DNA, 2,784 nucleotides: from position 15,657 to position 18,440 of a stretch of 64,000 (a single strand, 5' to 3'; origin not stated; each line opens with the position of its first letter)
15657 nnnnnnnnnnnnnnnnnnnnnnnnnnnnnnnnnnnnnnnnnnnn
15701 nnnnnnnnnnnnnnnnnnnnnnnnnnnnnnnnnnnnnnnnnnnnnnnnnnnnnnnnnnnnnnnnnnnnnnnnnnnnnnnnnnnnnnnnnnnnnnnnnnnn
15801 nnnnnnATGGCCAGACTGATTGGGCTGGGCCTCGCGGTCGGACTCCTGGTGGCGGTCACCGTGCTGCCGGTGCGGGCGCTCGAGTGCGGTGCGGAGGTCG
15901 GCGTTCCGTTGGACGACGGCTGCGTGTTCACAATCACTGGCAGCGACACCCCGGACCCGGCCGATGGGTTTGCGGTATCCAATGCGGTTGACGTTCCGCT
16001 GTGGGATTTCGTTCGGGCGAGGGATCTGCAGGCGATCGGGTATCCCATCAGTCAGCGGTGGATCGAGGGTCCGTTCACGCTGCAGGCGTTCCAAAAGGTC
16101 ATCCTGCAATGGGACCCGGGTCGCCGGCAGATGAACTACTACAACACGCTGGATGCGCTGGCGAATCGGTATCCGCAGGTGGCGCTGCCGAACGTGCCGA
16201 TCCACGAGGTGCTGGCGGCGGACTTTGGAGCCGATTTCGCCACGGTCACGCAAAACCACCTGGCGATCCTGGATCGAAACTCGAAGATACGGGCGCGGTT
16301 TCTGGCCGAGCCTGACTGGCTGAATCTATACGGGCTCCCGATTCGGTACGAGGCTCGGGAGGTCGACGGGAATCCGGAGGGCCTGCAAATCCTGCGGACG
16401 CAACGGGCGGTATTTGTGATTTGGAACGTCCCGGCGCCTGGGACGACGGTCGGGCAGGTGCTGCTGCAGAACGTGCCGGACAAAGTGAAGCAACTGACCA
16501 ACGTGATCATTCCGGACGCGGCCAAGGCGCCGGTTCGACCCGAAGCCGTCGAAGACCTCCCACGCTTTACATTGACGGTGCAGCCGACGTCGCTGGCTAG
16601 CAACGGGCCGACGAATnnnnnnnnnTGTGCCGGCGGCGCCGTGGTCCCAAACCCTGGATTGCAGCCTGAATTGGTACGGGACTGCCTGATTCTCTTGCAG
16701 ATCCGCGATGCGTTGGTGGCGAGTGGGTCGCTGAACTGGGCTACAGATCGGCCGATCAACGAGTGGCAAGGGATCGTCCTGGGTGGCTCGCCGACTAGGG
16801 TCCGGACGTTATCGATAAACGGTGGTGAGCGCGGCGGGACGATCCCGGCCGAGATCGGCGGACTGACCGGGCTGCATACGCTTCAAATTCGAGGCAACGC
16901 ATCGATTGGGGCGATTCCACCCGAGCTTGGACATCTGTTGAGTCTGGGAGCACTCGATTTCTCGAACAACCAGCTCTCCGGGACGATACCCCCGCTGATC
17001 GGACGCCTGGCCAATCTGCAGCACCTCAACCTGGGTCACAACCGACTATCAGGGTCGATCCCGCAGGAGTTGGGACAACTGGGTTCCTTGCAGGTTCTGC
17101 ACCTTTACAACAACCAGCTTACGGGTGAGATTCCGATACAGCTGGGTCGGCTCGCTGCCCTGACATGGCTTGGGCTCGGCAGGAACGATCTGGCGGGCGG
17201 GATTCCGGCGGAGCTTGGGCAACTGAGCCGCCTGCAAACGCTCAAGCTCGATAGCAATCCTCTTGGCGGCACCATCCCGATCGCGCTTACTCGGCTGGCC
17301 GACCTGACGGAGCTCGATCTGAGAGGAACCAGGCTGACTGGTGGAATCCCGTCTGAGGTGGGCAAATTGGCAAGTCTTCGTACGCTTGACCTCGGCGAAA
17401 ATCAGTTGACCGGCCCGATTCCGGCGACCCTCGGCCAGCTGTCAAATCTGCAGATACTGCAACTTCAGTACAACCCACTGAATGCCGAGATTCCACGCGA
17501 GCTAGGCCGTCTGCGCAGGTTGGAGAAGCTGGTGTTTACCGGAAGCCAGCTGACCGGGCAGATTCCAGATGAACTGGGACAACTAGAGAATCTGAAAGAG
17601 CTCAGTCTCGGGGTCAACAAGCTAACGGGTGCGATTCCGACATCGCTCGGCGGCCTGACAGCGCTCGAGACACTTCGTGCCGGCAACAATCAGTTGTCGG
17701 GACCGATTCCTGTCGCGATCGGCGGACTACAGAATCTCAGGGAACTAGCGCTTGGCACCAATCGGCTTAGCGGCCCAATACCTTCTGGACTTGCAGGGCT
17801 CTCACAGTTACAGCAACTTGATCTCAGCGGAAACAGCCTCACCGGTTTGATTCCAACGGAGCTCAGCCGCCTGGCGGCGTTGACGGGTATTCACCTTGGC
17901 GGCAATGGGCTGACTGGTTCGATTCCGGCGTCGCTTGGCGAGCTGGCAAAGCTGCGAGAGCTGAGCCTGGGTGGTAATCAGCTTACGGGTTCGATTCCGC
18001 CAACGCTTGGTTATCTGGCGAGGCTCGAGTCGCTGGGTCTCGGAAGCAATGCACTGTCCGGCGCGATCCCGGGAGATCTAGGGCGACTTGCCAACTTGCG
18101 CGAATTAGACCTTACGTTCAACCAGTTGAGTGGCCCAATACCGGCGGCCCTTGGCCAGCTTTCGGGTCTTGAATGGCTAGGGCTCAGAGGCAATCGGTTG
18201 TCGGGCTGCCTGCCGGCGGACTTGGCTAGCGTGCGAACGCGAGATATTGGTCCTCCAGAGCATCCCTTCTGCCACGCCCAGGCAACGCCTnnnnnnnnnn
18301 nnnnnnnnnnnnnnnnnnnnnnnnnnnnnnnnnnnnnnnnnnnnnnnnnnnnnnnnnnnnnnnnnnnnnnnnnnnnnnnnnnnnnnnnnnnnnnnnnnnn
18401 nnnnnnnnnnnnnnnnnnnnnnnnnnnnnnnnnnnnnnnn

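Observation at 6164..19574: Three consecutive giant secreted repeat proteins (RCC1 propellers, then PD40 propeller + LRR + cadherin-like, then LRR)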

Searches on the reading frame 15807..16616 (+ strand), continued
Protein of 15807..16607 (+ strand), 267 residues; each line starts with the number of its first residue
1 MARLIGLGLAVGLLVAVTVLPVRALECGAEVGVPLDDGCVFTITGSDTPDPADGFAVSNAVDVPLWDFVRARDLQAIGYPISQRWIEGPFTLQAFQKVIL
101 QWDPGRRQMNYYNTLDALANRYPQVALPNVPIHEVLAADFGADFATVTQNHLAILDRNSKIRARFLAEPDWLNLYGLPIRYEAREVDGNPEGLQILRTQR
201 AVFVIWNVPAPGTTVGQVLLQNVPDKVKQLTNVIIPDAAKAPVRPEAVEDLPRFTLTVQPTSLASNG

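Call 65: find_encoding_contigs(protein=P0002, flank=6000, max_places=3)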
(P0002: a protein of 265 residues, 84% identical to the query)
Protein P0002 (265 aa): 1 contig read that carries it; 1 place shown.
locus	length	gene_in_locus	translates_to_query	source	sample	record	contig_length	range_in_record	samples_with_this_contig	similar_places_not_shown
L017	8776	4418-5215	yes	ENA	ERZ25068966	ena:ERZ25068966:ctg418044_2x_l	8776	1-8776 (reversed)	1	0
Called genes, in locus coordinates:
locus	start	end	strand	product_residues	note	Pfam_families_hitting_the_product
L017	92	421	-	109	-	-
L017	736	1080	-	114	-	-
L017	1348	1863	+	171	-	PF01135:PCMT, PF13649:Methyltransf_25 (faint)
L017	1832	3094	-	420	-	PF01120:Alpha_L_fucos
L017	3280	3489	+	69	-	PF13376:OmdA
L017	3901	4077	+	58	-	-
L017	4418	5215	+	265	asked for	-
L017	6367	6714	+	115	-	-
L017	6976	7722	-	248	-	PF00106:adh_short, PF23441:SDR (weak), PF08659:KR, PF13561:adh_short_C2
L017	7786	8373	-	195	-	PF03372:Exo_endo_phos (weak)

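Call 78: find_encoding_contigs(protein=P0053, flank=10000, max_places=2)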
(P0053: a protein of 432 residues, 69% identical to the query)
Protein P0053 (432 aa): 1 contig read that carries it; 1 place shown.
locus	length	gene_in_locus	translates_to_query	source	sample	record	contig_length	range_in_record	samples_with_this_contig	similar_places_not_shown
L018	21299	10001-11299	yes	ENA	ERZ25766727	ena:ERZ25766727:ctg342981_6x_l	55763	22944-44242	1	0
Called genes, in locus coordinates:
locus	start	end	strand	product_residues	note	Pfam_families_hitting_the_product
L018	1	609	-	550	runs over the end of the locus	PF13416:SBP_bac_8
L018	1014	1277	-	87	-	-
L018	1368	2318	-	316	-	-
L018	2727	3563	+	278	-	PF14100:DUF6807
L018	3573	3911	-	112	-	PF06153:CdAMP_rec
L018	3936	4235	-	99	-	PF06153:CdAMP_rec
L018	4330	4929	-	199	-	PF13875:DUF4202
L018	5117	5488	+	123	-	PF02311:AraC_binding (weak), PF07883:Cupin_2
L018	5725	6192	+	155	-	PF10604:Polyketide_cyc2, PF03364:Polyketide_cyc (weak)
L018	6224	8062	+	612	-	PF13424:TPR_12 (weak)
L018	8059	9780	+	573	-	PF00890:FAD_binding_2 (faint), PF01266:DAO (weak), PF01494:FAD_binding_3, PF04820:Trp_halogenase, PF12831:FAD_oxidored, PF13450:NAD_binding_8 (weak), PF04820:Trp_halogenase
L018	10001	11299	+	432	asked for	-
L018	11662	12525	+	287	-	PF01156:IU_nuc_hydro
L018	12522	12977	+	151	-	-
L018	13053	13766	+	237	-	-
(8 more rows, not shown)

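Call 84: search_solved_structures(query=A3, max_evalue=10, show_alignments=2)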
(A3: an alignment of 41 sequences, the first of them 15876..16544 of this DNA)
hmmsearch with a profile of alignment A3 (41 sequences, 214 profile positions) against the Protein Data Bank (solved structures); distinct sequences matched with E-value up to 10: 2.
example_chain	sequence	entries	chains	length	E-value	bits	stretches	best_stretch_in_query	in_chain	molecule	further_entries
4xzr_A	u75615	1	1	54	0.062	16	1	103-145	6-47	Inner nuclear membrane protein SRC1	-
4g6d_B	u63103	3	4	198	1.4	11.5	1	91-165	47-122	ORF067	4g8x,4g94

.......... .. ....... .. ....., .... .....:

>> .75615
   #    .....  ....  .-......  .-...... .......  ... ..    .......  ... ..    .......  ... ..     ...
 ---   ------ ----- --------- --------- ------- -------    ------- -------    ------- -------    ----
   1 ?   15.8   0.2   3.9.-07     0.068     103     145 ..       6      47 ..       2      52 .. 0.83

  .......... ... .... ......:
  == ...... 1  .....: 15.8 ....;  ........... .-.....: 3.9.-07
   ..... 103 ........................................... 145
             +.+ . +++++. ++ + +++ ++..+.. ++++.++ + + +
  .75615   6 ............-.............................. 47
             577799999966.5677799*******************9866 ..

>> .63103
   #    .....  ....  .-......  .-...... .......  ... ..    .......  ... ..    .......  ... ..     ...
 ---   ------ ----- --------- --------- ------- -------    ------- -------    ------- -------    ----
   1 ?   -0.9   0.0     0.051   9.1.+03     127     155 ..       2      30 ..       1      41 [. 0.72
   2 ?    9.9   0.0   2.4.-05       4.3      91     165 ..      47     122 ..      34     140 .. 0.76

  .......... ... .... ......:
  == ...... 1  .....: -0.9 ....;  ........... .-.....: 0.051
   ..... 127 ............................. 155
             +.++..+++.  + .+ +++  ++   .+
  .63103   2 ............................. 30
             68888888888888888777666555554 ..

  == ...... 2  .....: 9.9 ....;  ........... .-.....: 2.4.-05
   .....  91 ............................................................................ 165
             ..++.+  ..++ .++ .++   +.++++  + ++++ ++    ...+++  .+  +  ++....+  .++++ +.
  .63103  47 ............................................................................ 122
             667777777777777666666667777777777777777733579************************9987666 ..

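Call 85: search_protein_families(library=pfam, alignment_id=A3, max_evalue=1)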
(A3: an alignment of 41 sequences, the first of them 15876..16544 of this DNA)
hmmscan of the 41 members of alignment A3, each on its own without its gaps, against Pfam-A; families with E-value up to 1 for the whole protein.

A. member 1, window:15876-16544:+ (223 aa): 0 families

B. families by the number of members that match (of 41 scanned): 3 families
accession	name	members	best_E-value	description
PF08310.17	LGFP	3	0.013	LGFP repeat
PF14549.12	P22_Cro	1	0.031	DNA-binding transcriptional regulator Cro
PF06013.18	WXG100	1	0.056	Proteins of 100 residues with WXG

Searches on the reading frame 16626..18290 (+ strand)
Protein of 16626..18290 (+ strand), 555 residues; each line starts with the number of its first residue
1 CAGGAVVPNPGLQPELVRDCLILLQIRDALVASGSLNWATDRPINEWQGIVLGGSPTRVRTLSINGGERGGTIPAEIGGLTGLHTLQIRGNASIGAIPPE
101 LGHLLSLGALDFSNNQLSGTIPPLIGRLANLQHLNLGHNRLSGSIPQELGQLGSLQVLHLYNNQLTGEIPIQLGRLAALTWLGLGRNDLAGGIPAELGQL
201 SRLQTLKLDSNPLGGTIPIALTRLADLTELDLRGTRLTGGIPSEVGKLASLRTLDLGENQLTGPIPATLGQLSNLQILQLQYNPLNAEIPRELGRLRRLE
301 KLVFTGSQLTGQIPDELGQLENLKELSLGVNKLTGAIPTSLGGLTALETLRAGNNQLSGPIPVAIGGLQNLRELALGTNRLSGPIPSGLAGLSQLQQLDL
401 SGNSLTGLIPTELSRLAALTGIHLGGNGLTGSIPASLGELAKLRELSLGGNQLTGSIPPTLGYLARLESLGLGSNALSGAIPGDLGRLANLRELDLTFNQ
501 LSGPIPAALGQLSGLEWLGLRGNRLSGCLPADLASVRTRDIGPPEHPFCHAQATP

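Call 70: search_solved_structures(query=window:16626-18290:+, max_evalue=0.001)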
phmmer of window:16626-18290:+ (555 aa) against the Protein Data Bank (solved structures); distinct sequences matched with E-value up to 0.001: 377 (the best 60 are shown).
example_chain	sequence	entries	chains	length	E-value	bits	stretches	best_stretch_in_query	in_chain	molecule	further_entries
6s6q_A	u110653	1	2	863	2.1e-146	492.4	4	106-427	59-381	LRR receptor-like serine/threonine-protein kinase GSO1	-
4mn8_A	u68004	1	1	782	8.4e-129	434.3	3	110-412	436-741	LRR receptor-like serine/threonine-protein kinase FLS2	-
5hyx_B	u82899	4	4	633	7e-122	411.4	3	103-385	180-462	Probable LRR receptor-like serine/threonine-protein kinase At4g26540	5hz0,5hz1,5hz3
8web_A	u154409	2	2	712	7.1e-111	375.1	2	104-532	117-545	MDIS1-interacting receptor like kinase 2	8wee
8yaa_A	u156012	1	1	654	1.6e-108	367.3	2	104-532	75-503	MDIS1-interacting receptor like kinase 2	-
5gr8_A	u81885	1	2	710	9.8e-108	364.7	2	93-536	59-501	Leucine-rich repeat receptor-like protein kinase PEPR1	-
8wec_A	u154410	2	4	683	1.1e-106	361.2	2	104-531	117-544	MDIS1-interacting receptor like kinase 2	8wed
4mna_A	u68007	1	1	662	4.5e-105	356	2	108-411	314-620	LRR receptor-like serine/threonine-protein kinase FLS2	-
8wei_A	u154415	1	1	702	4e-104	352.8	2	104-460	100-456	MALE DISCOVERER 1-INTERACTING RECEPTOR-LIKE KINASE 2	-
8wef_A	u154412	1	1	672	4.5e-104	352.6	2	104-460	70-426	MALE DISCOVERER 1-INTERACTING RECEPTOR-LIKE KINASE 2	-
8weh_A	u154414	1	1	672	5.4e-104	352.4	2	104-460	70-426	MALE DISCOVERER 1-INTERACTING RECEPTOR-LIKE KINASE 2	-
8weg_A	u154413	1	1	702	5.4e-104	352.4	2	104-460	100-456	MALE DISCOVERER 1-INTERACTING RECEPTOR-LIKE KINASE 2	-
5gr9_B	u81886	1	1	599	5.2e-100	339.2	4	71-318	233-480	Leucine-rich repeat receptor-like protein kinase TDR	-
5jfi_A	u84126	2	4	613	2.1e-98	334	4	70-318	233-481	Leucine-rich repeat receptor-like protein kinase TDR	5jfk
5gij_B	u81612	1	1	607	2.8e-97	330.2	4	70-318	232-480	Leucine-rich repeat receptor-like protein kinase TDR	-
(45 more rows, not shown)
